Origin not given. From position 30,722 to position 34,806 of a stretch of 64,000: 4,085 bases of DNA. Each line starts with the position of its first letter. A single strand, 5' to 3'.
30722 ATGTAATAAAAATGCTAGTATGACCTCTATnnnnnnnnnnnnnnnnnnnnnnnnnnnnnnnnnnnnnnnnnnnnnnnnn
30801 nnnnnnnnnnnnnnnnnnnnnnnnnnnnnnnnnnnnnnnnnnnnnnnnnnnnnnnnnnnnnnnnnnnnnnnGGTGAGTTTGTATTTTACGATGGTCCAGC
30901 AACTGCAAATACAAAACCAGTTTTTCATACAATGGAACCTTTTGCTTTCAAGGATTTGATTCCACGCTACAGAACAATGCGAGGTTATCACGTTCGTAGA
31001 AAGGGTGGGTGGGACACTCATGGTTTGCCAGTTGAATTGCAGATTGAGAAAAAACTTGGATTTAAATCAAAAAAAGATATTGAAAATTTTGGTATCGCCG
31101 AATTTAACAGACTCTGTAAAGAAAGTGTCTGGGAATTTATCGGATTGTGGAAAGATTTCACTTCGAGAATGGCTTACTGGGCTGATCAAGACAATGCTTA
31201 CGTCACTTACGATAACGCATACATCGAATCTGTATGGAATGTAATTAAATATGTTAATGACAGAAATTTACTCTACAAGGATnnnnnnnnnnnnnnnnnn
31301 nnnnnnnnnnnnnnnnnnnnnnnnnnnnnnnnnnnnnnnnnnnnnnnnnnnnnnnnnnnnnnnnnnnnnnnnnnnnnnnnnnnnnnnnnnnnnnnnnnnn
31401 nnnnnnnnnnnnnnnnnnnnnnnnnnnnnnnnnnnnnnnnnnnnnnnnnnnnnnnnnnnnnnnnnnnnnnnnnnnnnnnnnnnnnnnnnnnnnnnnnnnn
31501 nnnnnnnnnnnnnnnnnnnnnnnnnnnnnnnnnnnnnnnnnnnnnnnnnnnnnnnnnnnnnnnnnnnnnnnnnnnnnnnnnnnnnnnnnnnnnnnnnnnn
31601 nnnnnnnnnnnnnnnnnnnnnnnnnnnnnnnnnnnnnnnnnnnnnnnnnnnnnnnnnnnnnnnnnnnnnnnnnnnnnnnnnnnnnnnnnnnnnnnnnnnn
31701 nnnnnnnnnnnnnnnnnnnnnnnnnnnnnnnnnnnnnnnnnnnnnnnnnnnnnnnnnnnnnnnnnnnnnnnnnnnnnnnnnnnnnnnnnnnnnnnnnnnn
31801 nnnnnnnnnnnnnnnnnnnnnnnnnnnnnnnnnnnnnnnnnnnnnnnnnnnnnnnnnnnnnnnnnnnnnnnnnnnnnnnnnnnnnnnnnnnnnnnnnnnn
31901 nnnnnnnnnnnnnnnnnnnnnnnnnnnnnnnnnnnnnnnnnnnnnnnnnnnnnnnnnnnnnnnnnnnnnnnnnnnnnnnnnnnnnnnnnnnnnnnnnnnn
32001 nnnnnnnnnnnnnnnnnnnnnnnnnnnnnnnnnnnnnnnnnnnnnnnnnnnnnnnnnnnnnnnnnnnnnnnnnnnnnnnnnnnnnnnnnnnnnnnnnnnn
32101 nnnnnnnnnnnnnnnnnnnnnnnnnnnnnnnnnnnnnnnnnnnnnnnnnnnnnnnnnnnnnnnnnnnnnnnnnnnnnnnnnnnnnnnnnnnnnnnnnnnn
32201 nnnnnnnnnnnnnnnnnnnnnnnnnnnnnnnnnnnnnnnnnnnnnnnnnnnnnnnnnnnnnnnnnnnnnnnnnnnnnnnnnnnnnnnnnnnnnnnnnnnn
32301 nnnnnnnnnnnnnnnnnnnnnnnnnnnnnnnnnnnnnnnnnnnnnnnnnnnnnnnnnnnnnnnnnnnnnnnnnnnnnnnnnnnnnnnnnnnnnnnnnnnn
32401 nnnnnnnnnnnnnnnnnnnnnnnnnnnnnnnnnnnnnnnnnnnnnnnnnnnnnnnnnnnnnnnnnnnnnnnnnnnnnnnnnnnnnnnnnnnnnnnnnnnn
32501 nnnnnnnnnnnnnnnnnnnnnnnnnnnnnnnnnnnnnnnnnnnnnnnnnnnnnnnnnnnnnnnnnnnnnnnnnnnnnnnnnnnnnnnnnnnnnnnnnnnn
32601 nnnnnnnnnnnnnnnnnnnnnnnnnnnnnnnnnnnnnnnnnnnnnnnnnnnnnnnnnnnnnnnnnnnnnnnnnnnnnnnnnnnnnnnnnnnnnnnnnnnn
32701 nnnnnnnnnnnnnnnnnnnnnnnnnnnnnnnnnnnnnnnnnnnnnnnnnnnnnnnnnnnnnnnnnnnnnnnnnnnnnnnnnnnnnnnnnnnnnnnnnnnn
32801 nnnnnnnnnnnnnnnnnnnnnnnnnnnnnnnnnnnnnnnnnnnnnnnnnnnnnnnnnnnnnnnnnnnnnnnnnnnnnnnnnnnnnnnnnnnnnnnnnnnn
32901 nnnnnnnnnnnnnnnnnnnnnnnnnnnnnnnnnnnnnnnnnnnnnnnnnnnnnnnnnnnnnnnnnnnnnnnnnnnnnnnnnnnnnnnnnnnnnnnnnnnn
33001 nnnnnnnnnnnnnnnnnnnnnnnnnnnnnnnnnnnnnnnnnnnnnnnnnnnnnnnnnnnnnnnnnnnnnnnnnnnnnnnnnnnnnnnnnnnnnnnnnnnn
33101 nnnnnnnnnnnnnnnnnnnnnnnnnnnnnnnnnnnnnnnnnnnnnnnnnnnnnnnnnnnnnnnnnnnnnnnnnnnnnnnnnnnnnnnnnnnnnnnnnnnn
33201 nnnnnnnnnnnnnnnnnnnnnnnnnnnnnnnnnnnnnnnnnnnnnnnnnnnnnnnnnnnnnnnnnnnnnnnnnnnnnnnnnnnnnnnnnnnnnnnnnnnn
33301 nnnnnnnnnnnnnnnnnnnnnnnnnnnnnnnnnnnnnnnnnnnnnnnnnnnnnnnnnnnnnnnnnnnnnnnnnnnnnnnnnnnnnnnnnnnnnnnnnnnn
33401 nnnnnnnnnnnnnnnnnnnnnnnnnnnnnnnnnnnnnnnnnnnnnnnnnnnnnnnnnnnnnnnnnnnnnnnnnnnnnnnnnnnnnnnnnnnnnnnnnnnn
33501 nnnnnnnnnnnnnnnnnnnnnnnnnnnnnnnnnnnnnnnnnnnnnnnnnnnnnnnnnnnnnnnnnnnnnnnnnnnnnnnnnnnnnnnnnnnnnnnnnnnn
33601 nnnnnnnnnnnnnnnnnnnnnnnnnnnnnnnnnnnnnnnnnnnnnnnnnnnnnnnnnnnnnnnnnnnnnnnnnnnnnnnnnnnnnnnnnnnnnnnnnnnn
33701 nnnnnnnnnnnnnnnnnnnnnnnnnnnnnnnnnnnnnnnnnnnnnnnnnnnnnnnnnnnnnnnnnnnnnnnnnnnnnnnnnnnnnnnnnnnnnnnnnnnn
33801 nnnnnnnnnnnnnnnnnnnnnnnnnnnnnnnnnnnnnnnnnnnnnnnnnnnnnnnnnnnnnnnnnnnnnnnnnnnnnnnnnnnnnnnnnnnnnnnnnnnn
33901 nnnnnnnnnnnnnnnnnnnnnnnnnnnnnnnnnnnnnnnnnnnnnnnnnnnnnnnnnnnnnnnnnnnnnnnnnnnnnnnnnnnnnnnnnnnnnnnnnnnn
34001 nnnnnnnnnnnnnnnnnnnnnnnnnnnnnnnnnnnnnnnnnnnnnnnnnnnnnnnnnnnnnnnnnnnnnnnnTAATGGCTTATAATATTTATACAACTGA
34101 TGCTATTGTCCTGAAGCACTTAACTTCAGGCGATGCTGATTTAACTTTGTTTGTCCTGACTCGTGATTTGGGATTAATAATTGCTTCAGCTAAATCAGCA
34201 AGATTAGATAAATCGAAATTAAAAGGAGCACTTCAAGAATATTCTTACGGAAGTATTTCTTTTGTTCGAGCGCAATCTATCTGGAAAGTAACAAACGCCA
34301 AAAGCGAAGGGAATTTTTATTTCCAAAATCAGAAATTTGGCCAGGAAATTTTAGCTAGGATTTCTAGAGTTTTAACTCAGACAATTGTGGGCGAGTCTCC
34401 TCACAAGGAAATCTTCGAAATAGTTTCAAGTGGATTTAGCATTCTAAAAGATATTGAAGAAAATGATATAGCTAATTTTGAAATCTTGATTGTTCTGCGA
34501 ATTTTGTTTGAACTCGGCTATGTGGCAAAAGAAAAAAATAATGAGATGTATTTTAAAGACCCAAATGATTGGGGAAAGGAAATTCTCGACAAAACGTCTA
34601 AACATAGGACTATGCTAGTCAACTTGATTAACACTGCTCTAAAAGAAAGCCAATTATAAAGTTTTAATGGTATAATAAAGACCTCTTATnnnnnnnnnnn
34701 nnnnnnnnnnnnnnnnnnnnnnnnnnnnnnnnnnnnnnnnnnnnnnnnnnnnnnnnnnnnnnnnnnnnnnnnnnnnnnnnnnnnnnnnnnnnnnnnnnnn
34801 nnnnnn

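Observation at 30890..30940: IleRS HIGH signature is degenerate (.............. instead of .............)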

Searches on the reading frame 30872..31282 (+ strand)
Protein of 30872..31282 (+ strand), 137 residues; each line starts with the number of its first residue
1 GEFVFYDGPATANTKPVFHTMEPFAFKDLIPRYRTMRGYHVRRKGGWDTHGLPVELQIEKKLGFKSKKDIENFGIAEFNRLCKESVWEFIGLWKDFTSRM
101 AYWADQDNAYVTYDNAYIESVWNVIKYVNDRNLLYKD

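Call 16: find_homologous_proteins(query=window:30872-31282:+, max_evalue=1e-20)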
Query seq(137 aa) (137 aa): 1489 proteins with E <= 1e-20 among 1973 candidates; the best 120 are listed.
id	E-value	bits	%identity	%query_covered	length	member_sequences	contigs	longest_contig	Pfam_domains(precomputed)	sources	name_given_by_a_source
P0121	1.1e-73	264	79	100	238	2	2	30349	PF00133.29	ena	-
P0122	5.7e-69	249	80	91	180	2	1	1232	PF00133.29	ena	-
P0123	1.3e-68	248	74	99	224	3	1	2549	PF09334.18,PF00133.29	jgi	-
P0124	1.8e-68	247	77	100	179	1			PF00133.29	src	-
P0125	1.6e-64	234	70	100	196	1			PF00133.29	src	-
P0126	5.3e-64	233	69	100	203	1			PF00133.29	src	-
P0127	4.2e-63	230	68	99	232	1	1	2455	PF09334.18,PF00133.29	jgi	jgi:isoleucyl-tRNA synthetase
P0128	4.6e-63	230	81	85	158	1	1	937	PF00133.29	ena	-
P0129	1.5e-62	228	69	98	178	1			PF09334.18,PF00133.29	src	-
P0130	2.3e-62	227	69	100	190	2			PF00133.29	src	-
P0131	6.5e-62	226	67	100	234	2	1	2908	PF09334.18,PF00133.29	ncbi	-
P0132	7.0e-62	226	67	99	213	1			PF00133.29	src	-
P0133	1.3e-61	225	89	77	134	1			PF00133.29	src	-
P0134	2.6e-61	224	76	88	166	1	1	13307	PF00133.29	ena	-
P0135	7.1e-61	222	69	100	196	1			PF00133.29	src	-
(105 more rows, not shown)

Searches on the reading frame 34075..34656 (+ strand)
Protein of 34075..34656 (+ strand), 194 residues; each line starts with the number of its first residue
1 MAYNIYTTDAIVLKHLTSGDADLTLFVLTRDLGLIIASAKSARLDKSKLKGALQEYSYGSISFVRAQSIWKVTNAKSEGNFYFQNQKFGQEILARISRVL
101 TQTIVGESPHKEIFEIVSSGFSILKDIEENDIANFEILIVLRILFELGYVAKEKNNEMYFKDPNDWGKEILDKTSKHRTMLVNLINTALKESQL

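Call 48: search_protein_families(library=pfam, proteins=[window:34075-34656:+], max_evalue=0.001)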
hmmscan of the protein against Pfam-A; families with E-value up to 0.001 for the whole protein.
window:34075-34656:+ (194 aa): 1 family
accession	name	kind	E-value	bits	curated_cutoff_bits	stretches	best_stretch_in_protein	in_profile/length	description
PF11967.14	RecO_N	-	7.7e-11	42.3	27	1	5-77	3-76/80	Recombination protein O N terminal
